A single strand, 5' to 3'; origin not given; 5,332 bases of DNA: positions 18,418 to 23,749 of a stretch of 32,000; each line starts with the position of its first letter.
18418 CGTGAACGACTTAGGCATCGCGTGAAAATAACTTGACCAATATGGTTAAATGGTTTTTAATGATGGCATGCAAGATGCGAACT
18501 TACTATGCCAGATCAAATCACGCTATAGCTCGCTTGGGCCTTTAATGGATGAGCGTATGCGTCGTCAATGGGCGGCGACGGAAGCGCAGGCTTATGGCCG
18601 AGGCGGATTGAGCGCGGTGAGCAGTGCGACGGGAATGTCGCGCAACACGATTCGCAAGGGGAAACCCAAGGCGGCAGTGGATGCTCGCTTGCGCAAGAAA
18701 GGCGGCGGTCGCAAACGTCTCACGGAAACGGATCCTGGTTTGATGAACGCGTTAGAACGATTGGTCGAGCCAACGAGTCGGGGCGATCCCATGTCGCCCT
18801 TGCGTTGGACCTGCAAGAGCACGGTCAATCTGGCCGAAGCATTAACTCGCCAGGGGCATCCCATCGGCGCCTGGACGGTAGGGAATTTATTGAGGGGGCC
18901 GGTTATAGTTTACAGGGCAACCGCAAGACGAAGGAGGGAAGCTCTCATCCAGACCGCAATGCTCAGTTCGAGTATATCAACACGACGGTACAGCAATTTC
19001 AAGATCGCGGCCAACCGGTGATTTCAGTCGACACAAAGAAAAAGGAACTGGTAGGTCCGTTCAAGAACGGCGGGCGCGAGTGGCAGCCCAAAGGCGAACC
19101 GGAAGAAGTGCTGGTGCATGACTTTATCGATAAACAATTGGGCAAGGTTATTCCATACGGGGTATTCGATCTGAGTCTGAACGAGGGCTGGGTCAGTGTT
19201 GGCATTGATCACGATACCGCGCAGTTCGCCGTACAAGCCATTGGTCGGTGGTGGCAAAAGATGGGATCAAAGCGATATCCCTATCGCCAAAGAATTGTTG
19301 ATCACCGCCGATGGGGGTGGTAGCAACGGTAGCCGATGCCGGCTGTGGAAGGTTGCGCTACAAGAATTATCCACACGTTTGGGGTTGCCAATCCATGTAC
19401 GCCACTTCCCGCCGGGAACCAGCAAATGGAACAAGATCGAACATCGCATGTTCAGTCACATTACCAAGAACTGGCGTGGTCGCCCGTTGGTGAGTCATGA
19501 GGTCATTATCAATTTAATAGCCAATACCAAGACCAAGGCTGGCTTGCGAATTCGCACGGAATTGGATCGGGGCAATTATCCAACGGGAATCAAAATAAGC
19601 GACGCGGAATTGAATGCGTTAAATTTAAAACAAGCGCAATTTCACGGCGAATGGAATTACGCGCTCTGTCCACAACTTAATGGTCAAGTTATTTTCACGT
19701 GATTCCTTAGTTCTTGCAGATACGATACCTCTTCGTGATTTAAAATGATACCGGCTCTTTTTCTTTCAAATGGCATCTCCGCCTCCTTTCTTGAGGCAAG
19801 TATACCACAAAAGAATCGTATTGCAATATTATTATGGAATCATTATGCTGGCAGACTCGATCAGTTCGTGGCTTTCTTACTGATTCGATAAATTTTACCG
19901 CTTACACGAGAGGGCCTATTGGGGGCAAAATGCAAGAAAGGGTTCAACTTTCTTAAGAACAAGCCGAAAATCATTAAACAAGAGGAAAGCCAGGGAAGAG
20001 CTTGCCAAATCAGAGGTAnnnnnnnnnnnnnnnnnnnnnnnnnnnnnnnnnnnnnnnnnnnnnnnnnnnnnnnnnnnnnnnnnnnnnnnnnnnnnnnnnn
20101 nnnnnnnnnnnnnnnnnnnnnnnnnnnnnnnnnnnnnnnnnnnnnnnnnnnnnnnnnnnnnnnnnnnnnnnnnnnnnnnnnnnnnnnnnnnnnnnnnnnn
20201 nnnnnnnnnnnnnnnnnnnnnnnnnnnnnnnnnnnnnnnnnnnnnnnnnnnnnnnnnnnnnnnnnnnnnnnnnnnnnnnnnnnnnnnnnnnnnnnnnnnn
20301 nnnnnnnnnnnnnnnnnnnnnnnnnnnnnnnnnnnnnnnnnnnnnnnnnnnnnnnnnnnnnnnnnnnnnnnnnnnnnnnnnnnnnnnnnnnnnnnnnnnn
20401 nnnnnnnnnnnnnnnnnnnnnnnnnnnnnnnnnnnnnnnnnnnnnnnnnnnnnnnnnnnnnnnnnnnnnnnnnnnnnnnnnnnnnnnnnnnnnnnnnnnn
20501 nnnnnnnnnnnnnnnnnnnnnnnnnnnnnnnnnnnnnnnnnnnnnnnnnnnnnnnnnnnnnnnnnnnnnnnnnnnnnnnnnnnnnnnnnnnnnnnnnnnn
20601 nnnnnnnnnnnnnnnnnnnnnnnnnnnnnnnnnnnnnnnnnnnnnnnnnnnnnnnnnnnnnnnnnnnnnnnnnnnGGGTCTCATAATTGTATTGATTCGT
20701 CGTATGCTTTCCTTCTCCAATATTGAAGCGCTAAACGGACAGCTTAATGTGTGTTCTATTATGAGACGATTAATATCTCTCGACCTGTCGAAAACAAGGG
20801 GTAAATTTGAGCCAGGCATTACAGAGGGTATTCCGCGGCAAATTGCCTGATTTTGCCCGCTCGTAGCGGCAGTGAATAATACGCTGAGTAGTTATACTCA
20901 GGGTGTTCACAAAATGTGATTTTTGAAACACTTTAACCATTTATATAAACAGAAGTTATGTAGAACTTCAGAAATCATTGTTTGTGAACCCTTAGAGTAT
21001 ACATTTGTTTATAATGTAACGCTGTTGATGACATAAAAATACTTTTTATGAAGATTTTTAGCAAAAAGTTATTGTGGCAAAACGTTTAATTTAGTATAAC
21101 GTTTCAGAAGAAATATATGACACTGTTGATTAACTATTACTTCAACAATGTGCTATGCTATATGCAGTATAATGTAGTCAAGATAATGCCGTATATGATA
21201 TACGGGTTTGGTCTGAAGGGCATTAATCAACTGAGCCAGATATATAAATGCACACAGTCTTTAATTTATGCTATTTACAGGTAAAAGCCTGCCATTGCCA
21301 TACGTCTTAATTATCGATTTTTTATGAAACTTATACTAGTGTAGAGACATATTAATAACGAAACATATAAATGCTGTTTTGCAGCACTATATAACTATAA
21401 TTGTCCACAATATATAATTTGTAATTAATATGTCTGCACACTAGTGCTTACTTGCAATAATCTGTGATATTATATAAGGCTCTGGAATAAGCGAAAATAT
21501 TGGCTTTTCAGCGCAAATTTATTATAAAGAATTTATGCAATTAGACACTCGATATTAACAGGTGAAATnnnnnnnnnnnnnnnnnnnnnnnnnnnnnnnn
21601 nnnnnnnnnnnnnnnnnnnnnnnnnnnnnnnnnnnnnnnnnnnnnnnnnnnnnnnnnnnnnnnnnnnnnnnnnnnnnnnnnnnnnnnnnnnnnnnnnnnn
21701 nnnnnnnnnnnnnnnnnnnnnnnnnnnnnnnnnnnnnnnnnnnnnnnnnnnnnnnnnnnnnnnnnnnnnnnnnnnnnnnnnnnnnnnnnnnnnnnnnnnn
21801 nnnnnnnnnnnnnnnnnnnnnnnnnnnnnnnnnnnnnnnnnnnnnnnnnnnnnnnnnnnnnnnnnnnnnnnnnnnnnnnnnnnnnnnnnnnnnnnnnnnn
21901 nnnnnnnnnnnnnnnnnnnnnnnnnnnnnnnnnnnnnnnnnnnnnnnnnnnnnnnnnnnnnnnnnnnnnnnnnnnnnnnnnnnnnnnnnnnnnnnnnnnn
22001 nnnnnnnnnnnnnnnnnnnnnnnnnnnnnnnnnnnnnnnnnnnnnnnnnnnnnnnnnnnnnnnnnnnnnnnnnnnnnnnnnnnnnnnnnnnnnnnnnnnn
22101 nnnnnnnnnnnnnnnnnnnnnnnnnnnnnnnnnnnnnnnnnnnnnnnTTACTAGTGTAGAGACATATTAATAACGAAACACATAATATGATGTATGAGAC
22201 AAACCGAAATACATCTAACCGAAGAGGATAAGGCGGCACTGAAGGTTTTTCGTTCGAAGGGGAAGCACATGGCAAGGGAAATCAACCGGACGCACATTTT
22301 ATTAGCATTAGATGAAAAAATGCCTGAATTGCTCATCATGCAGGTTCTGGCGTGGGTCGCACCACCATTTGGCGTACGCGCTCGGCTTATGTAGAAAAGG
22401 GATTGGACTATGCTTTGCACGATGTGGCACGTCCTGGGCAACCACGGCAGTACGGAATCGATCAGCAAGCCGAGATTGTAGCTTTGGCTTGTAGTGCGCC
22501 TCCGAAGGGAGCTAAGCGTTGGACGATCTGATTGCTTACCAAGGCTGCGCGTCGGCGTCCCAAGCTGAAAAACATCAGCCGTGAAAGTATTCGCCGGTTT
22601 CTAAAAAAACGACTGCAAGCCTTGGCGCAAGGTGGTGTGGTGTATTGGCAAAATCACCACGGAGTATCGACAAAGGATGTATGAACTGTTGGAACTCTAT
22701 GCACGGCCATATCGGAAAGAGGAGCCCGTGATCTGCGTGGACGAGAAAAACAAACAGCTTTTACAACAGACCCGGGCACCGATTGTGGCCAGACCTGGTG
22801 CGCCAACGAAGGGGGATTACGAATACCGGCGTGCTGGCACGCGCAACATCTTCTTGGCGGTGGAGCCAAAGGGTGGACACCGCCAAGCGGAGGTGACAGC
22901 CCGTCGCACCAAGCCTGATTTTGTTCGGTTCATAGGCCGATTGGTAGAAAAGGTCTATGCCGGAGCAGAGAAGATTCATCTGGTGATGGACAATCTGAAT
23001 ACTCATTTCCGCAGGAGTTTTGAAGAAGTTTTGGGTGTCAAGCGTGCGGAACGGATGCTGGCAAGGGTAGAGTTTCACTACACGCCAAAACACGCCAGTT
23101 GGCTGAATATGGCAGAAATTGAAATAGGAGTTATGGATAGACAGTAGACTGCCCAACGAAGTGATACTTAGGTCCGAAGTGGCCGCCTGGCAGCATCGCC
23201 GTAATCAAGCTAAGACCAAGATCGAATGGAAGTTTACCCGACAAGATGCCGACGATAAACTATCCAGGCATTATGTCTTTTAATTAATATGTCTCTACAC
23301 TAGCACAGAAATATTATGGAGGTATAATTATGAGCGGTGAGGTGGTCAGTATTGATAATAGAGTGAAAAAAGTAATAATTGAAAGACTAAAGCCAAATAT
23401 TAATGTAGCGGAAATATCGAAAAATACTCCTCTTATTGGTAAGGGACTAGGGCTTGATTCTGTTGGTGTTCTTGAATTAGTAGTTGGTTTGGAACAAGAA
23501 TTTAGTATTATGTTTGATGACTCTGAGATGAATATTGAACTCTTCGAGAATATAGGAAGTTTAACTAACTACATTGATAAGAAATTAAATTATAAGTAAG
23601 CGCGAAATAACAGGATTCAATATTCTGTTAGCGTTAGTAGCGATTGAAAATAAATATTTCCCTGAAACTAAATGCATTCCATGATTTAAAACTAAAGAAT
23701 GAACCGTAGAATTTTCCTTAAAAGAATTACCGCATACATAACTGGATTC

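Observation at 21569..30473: Orphan carrier-protein operon: chorismate-lyase-like protein, ACP, adenylase, O-methyltransferase, two B12-radical SAM enzymes and a Tat-signal DUF362 protein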

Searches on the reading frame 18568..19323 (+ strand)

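Call 74: search_protein_families(library=pfam, proteins=[window:18568-19323:+], max_evalue=0.0001)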
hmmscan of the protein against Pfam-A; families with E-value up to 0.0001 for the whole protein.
window:18568-19323:+ (251 aa): 1 family
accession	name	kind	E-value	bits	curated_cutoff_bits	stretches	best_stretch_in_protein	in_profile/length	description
PF07592.17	DDE_Tnp_ISAZ013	-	3e-61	207.5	26.9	1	105-243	45-183/308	Rhodopirellula transposase DDE domain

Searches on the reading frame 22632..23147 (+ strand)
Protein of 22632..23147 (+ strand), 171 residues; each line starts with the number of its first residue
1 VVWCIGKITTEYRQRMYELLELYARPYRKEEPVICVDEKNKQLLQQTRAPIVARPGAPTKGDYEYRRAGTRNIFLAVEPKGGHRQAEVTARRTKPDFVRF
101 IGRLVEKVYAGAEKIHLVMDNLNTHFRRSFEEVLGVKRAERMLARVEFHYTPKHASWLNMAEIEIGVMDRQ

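Call 3: search_protein_families(library=pfam, proteins=[window:22632-23147:+], max_evalue=0.01)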
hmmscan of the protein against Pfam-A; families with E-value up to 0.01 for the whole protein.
window:22632-23147:+ (171 aa): 1 family
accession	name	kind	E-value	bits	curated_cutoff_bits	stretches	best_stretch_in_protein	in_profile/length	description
PF13358.12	DDE_3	-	2.5e-25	89.5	28.6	1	33-170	2-131/146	DDE superfamily endonuclease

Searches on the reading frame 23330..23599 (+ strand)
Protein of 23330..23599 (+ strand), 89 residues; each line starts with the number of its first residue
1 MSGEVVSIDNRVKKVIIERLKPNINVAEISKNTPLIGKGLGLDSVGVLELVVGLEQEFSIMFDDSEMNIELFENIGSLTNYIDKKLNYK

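Call 3: search_protein_families(library=pfam, proteins=[window:23330-23599:+], max_evalue=0.01)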
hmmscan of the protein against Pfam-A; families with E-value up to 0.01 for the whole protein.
window:23330-23599:+ (89 aa): 1 family
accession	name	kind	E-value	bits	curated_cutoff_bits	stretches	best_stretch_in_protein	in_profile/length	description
PF00550.31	PP-binding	-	2.2e-07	31.4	20.8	1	16-82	7-67/67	Phosphopantetheine attachment site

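Call 4: search_protein_families(library=ncbifam, proteins=[window:23330-23599:+], max_evalue=0.01)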
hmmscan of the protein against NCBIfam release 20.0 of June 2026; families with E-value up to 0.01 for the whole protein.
window:23330-23599:+ (89 aa): 14 families
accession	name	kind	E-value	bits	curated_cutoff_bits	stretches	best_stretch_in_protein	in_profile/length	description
NF058660.1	cispen_ACP_AmcB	equivalog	1.1e-12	48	80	1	8-85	2-78/80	cispentacin biosynthesis acyl carrier protein AmcB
NF006617.0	PRK09184.1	subfamily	1.2e-11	44.5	70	1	8-85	14-93/96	phosphopantetheine-binding protein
NF052616.1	ACP_for_OlsHI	equivalog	1.5e-10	41.3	130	1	7-85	3-80/83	ornithine lipid biosynthesis acyl carrier protein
NF002149.0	PRK00982.1-3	equivalog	2.9e-10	40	106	1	7-68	3-61/78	acyl carrier protein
TIGR00517.1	acyl_carrier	equivalog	1.5e-09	37.5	70.45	1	8-85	4-76/77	acyl carrier protein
NF002148.0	PRK00982.1-2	subfamily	1.7e-09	37.4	71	1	7-85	4-77/79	acyl carrier protein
NF002151.0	PRK00982.1-5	equivalog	6.1e-09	35.9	92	1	8-85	4-76/78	acyl carrier protein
NF005798.0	PRK07639.1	equivalog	8.9e-08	32.5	100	1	10-85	8-81/91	petrobactin biosynthesis protein AsbD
NF005480.0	PRK07081.1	equivalog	1.7e-07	31.1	72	1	9-83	2-74/83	acyl carrier protein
NF002150.0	PRK00982.1-4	subfamily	2.5e-07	30.9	66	1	8-86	6-79/80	acyl carrier protein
NF009104.0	PRK12449.1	equivalog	1.6e-06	28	70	1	16-87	13-80/80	acyl carrier protein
NF006031.0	PRK08172.1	equivalog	7.6e-05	23.3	76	1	7-67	4-61/82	acyl carrier protein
NF003464.0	PRK05087.1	equivalog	0.0083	16.1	68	0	17-69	11-61/78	D-alanine--poly(phosphoribitol) ligase subunit DltC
NF040636.1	AcpM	exception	0.0098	15.9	146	0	16-84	13-77/93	meromycolate extension acyl carrier protein AcpM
